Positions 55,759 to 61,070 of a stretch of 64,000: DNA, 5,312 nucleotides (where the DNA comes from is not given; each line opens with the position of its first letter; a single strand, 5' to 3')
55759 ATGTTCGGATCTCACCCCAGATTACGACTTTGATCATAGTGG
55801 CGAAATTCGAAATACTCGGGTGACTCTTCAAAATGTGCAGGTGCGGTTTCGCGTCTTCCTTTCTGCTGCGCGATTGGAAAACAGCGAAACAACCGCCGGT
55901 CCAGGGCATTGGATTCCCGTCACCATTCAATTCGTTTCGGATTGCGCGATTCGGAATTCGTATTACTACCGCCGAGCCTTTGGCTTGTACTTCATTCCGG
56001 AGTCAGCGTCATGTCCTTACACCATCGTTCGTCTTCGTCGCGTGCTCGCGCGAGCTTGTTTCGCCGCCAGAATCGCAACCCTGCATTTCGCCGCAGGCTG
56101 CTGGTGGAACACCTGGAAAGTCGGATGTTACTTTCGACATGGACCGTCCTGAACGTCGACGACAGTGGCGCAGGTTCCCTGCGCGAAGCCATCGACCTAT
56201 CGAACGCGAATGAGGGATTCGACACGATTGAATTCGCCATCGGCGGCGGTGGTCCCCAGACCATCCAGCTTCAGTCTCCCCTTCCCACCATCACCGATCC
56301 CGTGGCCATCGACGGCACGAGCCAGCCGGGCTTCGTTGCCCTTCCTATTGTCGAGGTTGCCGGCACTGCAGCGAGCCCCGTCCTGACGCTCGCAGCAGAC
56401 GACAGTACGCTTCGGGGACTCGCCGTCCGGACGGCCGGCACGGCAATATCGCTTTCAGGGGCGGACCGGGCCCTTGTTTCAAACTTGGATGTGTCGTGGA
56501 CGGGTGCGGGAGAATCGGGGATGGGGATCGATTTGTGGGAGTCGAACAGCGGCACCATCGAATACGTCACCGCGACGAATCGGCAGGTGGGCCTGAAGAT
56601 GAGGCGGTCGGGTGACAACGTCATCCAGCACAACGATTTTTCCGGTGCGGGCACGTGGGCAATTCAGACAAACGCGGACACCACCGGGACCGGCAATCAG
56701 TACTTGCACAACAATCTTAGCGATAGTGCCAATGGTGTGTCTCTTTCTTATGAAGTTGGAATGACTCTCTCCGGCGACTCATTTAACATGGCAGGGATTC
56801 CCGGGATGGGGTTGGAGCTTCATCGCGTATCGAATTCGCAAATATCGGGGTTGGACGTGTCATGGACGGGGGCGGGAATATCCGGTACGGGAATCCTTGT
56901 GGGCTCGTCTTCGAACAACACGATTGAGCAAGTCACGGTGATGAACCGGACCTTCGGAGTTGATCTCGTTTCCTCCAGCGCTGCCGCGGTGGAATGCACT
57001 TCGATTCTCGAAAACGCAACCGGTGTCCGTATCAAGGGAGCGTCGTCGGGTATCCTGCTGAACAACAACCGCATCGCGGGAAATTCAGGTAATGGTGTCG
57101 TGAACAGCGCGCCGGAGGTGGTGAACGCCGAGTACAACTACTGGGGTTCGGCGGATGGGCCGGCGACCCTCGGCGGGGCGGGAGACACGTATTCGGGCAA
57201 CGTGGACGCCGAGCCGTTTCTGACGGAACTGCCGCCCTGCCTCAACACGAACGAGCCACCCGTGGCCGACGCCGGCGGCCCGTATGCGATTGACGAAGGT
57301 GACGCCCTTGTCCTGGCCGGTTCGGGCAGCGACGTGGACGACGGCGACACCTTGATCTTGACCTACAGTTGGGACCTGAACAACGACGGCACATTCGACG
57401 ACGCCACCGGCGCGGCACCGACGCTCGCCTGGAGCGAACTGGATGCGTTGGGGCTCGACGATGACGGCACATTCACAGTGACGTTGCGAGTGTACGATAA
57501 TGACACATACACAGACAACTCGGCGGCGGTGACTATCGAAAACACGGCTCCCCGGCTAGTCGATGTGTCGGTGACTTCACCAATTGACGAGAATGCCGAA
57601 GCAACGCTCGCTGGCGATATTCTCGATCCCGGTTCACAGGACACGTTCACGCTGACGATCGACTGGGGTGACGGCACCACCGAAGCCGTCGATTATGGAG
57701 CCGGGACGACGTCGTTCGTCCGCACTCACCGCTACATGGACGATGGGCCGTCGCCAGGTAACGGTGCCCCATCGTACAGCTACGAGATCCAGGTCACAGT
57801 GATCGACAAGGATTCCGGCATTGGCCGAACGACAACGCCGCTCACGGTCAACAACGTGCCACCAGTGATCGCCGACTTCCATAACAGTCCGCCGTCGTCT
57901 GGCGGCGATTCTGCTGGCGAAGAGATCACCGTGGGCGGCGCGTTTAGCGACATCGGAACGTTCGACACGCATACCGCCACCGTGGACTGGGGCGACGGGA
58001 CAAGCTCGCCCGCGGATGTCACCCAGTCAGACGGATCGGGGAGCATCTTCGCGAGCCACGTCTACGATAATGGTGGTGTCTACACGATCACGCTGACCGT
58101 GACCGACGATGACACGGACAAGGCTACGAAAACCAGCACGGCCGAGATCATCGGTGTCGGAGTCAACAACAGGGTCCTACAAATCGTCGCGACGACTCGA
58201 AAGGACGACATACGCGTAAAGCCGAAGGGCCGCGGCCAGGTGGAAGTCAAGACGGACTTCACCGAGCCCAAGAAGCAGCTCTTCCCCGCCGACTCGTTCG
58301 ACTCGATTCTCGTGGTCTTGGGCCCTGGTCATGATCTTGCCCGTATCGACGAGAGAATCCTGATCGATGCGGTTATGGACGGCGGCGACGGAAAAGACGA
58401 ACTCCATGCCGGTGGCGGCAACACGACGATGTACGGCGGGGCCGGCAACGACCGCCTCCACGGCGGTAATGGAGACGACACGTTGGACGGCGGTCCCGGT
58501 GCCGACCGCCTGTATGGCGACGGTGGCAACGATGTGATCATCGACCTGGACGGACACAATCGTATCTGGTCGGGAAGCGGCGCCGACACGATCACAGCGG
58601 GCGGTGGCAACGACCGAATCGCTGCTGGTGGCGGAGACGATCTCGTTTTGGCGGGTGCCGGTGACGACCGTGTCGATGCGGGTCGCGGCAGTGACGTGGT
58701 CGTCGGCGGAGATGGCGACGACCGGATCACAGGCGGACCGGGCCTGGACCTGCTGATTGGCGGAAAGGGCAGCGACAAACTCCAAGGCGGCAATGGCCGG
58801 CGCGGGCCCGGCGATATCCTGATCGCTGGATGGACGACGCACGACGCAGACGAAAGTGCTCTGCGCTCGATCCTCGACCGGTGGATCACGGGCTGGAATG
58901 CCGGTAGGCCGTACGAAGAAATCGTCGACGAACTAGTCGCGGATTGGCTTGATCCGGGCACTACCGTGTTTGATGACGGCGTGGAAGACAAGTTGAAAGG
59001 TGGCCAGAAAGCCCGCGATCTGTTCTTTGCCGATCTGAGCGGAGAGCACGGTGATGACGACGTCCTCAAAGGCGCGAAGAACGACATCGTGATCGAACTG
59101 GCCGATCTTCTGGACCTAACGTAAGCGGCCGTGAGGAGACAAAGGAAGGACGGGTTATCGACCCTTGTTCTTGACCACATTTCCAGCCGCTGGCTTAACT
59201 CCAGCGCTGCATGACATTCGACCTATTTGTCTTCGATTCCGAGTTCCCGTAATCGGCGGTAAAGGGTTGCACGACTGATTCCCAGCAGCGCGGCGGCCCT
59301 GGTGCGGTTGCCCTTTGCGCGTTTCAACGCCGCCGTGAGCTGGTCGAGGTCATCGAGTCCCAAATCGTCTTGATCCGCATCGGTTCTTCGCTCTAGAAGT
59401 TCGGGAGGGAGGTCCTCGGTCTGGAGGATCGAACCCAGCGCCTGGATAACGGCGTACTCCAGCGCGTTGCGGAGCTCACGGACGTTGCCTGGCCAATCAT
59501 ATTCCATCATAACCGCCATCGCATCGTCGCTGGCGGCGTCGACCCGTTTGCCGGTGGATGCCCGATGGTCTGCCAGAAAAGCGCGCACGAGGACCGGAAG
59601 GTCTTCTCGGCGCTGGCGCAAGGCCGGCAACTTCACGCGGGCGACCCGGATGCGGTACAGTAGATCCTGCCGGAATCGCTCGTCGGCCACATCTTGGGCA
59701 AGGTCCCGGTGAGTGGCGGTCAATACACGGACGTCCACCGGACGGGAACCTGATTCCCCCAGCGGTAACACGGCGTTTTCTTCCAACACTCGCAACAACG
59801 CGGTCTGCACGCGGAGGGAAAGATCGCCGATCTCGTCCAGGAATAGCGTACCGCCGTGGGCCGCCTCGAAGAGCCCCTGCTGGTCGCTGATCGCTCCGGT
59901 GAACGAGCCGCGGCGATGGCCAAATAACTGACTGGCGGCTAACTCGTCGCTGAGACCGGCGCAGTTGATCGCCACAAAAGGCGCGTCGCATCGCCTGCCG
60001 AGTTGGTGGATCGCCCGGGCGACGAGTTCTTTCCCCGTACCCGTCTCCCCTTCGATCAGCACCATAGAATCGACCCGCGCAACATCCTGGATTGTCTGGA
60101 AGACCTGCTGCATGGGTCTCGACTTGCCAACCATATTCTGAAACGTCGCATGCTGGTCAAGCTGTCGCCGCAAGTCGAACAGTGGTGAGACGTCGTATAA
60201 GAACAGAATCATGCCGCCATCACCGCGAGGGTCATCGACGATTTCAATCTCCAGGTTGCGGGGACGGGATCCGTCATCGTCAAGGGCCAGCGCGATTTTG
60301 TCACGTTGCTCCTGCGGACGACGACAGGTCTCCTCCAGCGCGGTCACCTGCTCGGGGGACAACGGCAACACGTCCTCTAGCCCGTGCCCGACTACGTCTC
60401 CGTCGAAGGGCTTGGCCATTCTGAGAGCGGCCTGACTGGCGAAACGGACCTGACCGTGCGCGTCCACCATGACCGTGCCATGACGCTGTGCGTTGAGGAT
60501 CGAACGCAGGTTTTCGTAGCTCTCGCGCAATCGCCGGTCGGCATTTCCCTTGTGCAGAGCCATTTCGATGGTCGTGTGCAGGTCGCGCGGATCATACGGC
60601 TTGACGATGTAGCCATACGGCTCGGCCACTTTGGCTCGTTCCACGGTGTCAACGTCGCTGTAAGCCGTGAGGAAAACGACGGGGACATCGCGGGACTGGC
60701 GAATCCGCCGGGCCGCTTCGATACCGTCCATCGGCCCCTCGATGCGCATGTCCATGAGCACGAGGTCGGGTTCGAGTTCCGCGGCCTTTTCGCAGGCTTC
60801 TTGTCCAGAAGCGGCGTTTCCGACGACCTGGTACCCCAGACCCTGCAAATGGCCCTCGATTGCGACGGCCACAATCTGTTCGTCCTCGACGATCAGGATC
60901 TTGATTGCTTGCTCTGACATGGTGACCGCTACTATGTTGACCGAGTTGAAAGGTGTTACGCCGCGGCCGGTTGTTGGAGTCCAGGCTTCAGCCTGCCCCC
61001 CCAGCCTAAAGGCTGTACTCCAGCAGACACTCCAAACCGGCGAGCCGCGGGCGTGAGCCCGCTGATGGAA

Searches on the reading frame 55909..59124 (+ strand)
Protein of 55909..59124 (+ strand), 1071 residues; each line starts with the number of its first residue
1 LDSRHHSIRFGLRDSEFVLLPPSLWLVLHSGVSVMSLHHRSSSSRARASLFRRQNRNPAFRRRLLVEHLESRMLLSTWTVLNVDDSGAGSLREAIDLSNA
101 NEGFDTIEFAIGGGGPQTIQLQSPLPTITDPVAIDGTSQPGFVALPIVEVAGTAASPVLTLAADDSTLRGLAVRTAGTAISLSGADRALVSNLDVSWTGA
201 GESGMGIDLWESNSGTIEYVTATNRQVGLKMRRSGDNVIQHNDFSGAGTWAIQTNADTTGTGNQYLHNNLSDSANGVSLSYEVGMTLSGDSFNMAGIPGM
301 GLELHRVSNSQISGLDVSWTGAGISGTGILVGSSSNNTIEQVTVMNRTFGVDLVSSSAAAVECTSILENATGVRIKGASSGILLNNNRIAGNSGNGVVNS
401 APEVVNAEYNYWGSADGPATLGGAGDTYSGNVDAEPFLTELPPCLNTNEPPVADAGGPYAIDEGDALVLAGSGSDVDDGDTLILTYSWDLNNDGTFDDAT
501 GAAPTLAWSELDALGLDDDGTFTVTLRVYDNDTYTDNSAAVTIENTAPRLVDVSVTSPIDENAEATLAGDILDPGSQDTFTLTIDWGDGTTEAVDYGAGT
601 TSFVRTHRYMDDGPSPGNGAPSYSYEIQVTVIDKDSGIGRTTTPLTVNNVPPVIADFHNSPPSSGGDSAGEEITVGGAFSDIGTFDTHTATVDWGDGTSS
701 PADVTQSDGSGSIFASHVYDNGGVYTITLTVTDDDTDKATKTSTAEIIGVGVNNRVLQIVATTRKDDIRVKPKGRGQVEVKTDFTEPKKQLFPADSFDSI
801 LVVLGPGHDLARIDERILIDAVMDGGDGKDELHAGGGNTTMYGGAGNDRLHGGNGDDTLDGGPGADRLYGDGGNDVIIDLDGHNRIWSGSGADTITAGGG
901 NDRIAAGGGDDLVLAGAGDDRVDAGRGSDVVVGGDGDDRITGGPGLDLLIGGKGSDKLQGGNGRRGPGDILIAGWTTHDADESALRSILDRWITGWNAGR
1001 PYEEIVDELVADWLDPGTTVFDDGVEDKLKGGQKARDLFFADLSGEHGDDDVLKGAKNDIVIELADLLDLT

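Call 32: search_protein_families(library=pfam, proteins=[window:55909-59124:+], max_evalue=0.001)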
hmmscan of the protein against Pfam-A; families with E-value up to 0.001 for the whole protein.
window:55909-59124:+ (1071 aa): 5 families
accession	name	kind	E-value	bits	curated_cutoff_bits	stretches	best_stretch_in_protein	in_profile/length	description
PF00353.25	HemolysinCabind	-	3.6e-31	107.2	23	7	842-877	1-36/36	RTX calcium-binding nonapeptide repeat (4 copies)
PF18911.6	PKD_4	-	4.1e-19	68.9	27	2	668-746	15-82/85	PKD domain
PF13229.12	Beta_helix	-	4.8e-17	62.5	25.9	2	167-295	12-137/158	Right handed beta helix region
PF05048.19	NosD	-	3.4e-12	46.7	23.6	2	286-404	4-115/212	Periplasmic copper-binding protein (NosD)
PF22352.2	K319L-like_PKD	-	6.6e-07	29.7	27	1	459-537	5-77/84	K319L-like, PKD domain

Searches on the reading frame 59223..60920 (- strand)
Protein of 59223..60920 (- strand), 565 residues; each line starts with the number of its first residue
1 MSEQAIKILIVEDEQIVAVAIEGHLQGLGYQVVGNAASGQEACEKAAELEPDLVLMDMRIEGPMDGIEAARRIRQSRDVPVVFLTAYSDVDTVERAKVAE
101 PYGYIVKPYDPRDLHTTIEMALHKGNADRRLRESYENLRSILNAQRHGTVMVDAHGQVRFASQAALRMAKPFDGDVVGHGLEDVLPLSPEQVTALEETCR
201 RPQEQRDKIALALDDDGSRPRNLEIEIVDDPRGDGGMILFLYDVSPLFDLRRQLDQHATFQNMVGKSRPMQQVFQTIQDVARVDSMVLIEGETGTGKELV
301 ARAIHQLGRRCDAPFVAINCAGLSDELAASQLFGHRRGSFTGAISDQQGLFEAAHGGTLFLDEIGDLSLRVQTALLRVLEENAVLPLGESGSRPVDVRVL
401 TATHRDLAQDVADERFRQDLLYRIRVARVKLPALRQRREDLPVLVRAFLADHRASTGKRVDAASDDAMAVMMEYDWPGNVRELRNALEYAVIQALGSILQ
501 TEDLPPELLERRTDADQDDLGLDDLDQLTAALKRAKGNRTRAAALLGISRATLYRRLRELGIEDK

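Call 32: search_protein_families(library=pfam, proteins=[window:59223-60920:-], max_evalue=0.001)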
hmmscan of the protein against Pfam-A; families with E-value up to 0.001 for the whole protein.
window:59223-60920:- (565 aa): 11 families
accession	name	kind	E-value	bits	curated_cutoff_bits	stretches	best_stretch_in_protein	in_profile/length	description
PF00158.32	Sigma54_activat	-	3.4e-65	219.3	20.2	1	263-429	1-167/168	Sigma-54 interaction domain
PF00072.30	Response_reg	-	5.6e-26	91.3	30.2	1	8-118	1-110/111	Response regulator receiver domain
PF25601.1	AAA_lid_14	-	3.6e-25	88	27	1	435-517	1-83/87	AAA+ ATPase lid domain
PF14532.12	Sigma54_activ_2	-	3.8e-21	76.2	25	1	264-434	1-138/138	Sigma-54 interaction domain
PF02954.25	HTH_8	-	4e-12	46.1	22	1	527-559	9-41/42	Bacterial regulatory protein, Fis family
PF07728.20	AAA_5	-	1.2e-07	32.2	22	1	287-401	2-119/139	AAA domain (dynein-related subfamily)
PF08448.16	PAS_4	-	3.2e-05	24.5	23.1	1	145-245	4-106/110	PAS fold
PF07724.20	AAA_2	-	7.6e-05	23.2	27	1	287-384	6-104/166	AAA domain (Cdc48 subfamily)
PF00004.35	AAA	-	0.00011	23.1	21.2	1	287-405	1-110/131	ATPase family associated with various cellular activities (AAA)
PF01078.27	Mg_chelatase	-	0.00085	19.2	20.3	0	345-384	96-135/207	Magnesium chelatase, subunit ChlI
PF13556.12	HTH_30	-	0.00088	19.5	27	0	534-559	10-35/59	PucR C-terminal helix-turn-helix domain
